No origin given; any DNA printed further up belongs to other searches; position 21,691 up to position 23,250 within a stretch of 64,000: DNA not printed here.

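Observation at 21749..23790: Second paralogous regulator-peptide cassette with two full peptide genes, a decayed copy, and interleaved hairpin repeats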

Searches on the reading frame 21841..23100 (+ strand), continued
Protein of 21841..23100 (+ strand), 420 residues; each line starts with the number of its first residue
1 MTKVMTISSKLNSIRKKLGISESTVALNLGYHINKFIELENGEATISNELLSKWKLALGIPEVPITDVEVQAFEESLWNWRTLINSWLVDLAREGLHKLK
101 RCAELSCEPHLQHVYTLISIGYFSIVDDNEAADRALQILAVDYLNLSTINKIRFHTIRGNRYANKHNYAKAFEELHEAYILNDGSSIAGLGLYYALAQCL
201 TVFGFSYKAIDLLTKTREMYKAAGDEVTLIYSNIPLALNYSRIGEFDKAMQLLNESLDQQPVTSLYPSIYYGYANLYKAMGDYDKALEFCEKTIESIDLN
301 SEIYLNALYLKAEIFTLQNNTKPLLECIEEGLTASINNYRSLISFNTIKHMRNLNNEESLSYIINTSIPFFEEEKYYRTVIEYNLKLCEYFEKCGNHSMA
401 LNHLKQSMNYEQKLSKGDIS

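Call 67: search_solved_structures(query=window:21841-23100:+, max_evalue=0.001, show_alignments=2)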
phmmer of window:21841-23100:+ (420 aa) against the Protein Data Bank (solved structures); distinct sequences matched with E-value up to 0.001: 17.
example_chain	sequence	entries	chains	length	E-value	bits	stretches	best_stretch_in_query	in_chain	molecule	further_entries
9qhb_A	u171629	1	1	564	2.3e-19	73.3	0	239-305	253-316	Engineered tetratricopeptide repeat protein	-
8bu0_A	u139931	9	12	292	2.2e-13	53.6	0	240-305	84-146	Consensus tetratricopeptide repeat protein | Crystal structure of an 8-repeat consensus TPR superhelix with Zinc. | Monomer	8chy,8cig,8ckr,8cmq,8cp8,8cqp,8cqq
9qhc_A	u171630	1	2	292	1.3e-10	44.5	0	240-305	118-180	Engineered tetratricopeptide repeat protein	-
7obi_A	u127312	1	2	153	1.3e-10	44.4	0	273-306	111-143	CTPR-rv4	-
8ch0_A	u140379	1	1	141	3.6e-07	33.1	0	240-305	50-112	Consensus tetratricopeptide repeat protein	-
2fo7_A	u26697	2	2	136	3.8e-07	33.1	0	240-305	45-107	SYNTHETIC CONSENSUS TPR PROTEIN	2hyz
1na0_A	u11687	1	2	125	2e-06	30.7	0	240-303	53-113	designed protein CTPR3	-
2wqh_A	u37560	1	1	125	2.5e-06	30.3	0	241-306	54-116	CTPR3Y3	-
6vfh_A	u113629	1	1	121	1.5e-05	27.8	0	236-306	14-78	T33_dn10A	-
9gzg_A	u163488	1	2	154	2.2e-05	27.3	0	239-300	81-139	Engineered CTPR protein with glutamic acids for conductivity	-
6vfi_B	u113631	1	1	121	3.1e-05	26.7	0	236-306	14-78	O43_dn18B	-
6v8e_A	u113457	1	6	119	3.3e-05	26.7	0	242-306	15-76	Designed protein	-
3kd7_A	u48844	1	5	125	8.7e-05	25.3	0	239-300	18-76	CTPR390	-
1na3_A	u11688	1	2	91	0.00015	24.5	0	269-306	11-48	designed protein CTPR2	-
5hrz_A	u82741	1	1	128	0.00051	22.7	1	242-304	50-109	TPR domain protein 1na0C3_3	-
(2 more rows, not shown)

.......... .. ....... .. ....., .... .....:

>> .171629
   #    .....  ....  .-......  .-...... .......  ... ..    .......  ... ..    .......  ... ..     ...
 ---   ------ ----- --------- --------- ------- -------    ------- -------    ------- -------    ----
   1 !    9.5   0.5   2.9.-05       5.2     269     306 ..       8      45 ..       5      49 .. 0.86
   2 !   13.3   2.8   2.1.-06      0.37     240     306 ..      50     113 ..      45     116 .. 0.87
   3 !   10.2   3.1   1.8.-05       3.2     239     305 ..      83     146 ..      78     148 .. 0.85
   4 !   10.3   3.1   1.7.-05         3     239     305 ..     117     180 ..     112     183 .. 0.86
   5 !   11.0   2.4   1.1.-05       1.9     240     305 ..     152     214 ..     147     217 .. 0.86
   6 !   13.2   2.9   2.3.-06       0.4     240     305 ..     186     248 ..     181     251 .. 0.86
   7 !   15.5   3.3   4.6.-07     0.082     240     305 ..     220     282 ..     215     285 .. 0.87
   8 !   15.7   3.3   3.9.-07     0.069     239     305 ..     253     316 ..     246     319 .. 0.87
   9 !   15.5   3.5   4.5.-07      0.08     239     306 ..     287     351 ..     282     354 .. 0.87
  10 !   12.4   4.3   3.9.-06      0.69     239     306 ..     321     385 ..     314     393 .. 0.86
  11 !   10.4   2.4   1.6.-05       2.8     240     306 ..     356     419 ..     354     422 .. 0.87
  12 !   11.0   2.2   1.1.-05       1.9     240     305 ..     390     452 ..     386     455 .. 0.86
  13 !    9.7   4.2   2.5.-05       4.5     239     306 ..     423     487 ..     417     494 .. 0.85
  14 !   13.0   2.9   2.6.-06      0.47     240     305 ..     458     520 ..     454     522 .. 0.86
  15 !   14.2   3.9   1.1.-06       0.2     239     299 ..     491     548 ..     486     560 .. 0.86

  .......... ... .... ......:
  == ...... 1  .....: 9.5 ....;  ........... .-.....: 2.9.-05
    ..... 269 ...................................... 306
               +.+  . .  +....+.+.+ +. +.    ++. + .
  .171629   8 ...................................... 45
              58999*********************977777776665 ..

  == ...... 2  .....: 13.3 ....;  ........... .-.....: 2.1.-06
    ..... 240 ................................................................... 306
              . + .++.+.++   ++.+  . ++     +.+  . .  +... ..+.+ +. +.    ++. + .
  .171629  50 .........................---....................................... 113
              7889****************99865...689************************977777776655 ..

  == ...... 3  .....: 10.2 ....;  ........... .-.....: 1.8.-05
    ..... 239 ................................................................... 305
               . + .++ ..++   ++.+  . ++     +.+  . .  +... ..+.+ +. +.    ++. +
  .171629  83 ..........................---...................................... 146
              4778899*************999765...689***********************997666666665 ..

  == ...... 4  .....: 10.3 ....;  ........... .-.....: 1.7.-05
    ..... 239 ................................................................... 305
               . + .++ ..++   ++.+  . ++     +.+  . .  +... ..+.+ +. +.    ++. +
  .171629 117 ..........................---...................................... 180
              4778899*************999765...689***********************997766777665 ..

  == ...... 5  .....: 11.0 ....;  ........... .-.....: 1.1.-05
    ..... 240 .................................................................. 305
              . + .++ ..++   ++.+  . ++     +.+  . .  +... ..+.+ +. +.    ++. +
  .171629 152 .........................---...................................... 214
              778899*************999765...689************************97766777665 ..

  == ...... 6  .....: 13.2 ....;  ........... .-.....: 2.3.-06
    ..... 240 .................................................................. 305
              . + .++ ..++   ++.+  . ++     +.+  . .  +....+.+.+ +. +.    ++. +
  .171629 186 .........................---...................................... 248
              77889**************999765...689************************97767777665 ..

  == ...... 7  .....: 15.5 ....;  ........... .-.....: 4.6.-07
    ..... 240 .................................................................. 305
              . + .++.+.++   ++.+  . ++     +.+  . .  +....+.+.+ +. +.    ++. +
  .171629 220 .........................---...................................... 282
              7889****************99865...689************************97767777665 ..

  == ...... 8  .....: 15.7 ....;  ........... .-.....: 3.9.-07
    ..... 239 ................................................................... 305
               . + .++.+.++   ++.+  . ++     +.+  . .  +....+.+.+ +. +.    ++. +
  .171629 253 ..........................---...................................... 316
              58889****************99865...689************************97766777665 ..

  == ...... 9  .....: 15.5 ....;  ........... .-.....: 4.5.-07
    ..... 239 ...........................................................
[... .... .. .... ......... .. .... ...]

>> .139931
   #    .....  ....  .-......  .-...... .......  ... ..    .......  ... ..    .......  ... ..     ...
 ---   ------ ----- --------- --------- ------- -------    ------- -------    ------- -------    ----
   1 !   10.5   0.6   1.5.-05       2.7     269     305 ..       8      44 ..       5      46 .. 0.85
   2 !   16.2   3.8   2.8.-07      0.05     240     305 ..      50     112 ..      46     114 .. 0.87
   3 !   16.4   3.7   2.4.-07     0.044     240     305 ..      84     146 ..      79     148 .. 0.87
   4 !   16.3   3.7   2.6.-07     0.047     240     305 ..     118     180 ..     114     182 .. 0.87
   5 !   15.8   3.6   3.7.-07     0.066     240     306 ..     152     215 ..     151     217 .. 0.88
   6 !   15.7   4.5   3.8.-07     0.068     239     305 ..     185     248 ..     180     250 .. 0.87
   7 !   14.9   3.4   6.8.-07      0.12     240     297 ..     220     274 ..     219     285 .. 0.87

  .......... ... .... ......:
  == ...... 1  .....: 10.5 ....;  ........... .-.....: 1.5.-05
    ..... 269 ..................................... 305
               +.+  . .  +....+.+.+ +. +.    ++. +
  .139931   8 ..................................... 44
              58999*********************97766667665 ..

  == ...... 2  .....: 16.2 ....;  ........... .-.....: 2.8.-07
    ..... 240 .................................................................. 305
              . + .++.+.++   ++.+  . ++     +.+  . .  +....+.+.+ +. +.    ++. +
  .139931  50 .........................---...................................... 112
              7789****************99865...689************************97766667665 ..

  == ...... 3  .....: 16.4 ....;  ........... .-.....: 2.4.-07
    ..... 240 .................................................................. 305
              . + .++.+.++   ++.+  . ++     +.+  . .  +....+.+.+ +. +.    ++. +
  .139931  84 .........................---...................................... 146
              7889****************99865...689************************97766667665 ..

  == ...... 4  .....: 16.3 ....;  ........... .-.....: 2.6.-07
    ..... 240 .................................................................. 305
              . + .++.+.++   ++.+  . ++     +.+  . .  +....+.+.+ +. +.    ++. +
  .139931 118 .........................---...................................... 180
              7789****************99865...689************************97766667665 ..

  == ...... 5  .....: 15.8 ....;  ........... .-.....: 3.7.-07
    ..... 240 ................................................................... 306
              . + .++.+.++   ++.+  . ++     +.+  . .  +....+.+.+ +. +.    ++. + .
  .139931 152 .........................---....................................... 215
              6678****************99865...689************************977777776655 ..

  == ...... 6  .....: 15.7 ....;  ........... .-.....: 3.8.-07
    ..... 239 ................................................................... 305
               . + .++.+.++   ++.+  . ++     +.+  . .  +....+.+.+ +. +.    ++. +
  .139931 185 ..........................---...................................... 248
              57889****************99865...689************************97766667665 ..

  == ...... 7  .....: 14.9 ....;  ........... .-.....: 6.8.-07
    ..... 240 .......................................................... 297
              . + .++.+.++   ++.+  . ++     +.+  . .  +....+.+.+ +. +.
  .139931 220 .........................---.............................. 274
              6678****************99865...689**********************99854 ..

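Call 69: search_solved_structures(query=A4, max_evalue=1e-15, show_alignments=5)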
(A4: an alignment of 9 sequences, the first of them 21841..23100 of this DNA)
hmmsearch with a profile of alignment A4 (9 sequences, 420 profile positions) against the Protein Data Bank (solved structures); distinct sequences matched with E-value up to 1e-15: 7.
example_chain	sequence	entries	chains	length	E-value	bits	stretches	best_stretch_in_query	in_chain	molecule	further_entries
9qhb_A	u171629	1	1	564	1.2e-45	159.7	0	266-295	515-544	Engineered tetratricopeptide repeat protein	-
8bu0_A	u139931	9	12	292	7.3e-30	107.7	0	266-295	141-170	Consensus tetratricopeptide repeat protein | Crystal structure of an 8-repeat consensus TPR superhelix with Zinc. | Monomer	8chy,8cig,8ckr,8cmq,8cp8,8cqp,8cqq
5dbk_A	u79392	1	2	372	4.9e-27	98.4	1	73-407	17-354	Transcriptional regulator/TPR domain protein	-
4gpk_A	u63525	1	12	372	3.3e-26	95.6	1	73-407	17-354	NprR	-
9qhc_A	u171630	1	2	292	2.4e-25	92.8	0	266-295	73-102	Engineered tetratricopeptide repeat protein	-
2fo7_A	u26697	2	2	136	5.6e-16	61.9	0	266-295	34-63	SYNTHETIC CONSENSUS TPR PROTEIN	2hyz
8ch0_A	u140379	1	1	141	6.3e-16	61.8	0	266-295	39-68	Consensus tetratricopeptide repeat protein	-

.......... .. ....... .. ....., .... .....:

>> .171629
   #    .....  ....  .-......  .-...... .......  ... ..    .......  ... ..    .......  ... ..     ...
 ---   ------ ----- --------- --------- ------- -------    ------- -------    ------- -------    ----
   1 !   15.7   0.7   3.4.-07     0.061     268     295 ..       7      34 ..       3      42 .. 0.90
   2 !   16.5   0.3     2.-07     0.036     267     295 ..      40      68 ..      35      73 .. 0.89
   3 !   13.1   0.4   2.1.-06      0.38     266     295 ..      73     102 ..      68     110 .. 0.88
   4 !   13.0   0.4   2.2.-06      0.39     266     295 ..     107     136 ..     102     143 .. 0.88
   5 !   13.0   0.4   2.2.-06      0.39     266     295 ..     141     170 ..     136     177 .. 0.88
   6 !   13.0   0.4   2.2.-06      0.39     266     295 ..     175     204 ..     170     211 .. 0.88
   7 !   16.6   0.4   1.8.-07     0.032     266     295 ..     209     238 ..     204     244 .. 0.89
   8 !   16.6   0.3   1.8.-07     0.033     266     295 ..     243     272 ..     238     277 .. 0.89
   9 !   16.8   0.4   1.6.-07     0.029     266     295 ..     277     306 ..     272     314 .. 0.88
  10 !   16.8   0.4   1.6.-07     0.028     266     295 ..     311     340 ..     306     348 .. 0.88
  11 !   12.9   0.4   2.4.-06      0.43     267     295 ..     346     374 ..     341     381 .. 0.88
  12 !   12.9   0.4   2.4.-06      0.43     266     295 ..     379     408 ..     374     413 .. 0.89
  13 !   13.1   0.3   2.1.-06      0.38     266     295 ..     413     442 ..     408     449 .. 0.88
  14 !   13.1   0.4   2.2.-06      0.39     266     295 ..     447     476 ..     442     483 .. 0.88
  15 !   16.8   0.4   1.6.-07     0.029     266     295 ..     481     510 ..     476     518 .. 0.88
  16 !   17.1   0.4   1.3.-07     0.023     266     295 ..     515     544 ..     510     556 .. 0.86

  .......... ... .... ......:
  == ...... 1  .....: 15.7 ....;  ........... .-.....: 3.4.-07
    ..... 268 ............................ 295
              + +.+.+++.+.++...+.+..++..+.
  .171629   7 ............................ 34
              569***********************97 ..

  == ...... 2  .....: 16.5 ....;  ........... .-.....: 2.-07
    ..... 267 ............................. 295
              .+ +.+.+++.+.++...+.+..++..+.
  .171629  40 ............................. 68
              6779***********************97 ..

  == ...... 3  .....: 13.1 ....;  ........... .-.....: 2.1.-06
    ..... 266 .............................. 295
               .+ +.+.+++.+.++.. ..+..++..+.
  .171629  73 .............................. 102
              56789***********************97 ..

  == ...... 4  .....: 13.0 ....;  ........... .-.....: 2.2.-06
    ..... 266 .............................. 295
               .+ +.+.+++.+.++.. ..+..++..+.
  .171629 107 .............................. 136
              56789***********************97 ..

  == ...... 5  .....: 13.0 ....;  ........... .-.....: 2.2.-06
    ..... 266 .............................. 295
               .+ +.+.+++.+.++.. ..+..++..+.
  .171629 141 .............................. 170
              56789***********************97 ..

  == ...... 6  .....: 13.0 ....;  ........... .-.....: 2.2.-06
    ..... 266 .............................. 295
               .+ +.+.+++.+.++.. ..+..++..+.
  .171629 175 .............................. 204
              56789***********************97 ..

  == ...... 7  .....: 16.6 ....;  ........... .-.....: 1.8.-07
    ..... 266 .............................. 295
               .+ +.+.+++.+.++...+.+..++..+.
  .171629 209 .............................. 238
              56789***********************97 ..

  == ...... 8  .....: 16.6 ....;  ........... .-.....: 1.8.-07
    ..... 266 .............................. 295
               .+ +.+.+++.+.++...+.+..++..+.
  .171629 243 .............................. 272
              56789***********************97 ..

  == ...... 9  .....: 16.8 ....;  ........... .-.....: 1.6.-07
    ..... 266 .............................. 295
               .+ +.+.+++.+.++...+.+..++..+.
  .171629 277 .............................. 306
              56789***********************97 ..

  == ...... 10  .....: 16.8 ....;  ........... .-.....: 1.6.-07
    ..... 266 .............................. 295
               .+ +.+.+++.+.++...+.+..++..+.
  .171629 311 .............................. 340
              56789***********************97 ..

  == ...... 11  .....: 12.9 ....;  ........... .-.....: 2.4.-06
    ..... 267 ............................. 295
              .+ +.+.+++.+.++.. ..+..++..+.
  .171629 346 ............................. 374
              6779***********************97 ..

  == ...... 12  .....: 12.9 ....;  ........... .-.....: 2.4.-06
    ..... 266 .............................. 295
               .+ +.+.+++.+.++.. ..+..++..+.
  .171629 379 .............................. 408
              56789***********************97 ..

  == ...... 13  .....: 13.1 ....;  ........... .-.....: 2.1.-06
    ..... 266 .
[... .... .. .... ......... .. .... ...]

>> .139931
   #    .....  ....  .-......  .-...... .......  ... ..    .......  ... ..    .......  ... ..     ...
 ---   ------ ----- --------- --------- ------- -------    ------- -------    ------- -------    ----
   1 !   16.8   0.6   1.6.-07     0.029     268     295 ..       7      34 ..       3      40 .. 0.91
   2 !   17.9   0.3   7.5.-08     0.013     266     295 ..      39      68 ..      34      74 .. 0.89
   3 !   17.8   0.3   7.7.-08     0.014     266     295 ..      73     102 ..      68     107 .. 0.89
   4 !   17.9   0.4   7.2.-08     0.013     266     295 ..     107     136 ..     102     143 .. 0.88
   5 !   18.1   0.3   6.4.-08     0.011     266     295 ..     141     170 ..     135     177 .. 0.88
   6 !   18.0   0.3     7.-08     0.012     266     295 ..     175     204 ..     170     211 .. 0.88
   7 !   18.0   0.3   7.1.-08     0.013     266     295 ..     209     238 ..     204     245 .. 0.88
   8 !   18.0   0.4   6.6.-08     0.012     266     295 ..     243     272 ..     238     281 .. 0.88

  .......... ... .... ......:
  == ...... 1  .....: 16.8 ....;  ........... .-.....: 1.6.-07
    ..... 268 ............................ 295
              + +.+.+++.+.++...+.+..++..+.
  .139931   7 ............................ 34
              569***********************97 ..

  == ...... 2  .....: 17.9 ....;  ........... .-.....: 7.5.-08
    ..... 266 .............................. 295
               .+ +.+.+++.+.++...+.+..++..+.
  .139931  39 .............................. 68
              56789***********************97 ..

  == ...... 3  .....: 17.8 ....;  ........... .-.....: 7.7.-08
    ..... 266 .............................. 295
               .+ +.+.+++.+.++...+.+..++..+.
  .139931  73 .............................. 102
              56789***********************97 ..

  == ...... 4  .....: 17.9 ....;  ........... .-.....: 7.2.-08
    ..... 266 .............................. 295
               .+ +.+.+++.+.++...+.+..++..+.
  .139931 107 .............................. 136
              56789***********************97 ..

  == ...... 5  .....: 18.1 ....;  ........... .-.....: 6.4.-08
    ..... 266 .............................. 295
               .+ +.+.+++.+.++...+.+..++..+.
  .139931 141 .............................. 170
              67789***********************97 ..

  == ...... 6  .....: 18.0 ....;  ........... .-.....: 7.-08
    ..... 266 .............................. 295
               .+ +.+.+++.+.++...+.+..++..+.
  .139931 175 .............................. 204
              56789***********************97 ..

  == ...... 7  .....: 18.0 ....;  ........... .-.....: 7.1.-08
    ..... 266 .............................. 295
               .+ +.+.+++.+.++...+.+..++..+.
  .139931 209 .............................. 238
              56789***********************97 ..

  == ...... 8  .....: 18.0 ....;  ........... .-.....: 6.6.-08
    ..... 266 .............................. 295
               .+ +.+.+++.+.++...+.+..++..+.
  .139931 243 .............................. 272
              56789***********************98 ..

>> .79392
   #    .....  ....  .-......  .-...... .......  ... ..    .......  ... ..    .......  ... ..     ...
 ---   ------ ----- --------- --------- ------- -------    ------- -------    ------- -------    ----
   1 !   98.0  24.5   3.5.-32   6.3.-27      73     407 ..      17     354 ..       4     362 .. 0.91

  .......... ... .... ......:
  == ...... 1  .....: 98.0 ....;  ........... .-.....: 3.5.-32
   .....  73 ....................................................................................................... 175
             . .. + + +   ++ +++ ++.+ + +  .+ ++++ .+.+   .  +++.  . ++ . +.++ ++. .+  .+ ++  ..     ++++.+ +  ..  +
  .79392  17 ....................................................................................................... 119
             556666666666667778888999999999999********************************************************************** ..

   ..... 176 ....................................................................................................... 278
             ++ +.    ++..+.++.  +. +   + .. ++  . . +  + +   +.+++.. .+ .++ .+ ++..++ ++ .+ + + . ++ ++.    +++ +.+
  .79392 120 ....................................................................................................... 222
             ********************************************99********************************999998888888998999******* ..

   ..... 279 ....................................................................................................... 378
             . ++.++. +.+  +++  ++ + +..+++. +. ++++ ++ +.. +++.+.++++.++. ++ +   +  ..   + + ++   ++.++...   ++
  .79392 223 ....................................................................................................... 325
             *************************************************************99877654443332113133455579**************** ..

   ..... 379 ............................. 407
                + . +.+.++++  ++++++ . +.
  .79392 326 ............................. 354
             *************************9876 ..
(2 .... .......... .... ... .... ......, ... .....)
